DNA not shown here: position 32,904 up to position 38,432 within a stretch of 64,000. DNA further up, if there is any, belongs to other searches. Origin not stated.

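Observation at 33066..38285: Giant protein: AAA+ module with a DD (not DE) Walker B and an enormous non-ATPase N-terminal region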

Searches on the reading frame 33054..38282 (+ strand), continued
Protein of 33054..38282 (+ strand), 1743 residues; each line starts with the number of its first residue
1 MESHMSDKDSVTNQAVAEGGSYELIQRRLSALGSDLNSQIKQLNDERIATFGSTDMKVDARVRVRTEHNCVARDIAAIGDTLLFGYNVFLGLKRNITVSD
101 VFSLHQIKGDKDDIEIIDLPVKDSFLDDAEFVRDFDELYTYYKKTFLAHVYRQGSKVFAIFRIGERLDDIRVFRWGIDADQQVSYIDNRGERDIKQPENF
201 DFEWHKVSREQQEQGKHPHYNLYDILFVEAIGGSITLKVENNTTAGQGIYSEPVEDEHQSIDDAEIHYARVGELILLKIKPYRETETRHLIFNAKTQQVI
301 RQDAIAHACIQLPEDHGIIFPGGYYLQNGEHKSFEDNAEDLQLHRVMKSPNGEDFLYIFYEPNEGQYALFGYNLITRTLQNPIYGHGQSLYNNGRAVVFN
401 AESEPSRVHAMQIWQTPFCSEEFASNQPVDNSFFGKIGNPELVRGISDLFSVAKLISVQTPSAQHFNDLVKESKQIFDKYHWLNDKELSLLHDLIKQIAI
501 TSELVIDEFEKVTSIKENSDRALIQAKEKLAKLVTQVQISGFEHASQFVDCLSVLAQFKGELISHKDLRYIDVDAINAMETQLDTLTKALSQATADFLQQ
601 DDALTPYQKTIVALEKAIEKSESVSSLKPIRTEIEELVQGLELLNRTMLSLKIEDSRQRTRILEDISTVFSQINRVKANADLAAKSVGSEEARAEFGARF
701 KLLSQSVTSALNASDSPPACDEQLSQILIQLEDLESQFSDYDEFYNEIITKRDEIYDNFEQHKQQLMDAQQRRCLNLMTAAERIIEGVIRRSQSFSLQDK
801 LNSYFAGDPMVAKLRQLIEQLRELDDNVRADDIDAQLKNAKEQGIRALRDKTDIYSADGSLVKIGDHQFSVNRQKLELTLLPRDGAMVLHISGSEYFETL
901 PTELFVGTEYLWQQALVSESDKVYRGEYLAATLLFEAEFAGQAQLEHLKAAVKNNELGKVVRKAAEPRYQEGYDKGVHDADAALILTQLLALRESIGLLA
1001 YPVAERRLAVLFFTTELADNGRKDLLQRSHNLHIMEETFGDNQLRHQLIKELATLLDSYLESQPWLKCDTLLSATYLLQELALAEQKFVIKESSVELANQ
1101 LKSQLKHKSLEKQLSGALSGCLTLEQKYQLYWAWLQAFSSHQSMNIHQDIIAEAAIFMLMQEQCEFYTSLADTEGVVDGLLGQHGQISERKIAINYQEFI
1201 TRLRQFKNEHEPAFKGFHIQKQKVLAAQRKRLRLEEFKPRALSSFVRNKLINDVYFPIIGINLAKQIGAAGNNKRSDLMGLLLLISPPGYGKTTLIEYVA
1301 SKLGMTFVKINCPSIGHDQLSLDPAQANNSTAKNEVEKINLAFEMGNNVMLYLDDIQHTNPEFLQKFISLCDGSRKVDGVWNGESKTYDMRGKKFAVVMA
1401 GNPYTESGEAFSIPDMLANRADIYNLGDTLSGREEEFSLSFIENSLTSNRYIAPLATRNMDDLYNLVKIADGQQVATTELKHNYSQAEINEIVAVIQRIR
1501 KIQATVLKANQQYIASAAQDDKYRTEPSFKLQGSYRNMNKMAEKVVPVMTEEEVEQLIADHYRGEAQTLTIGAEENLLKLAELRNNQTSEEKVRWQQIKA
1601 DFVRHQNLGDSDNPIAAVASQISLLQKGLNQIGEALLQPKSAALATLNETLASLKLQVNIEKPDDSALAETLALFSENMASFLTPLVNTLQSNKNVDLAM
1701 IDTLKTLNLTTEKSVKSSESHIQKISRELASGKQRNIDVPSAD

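Call 58: search_protein_families(library=phrogs, proteins=[window:33054-38282:+], max_evalue=0.01)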
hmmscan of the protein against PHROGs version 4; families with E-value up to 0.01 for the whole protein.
window:33054-38282:+ (1743 aa): 3 families
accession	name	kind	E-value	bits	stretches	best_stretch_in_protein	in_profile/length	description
phrog_168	-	DNA, RNA and nucleotide metabolism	2.6e-05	25.1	1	1280-1367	44-123/314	clamp loader of DNA polymerase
phrog_1297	-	other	0.00011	22.3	1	1282-1420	28-162/356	ATPase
phrog_16448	-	other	0.00016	21.1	1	1282-1415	452-579/680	ATPase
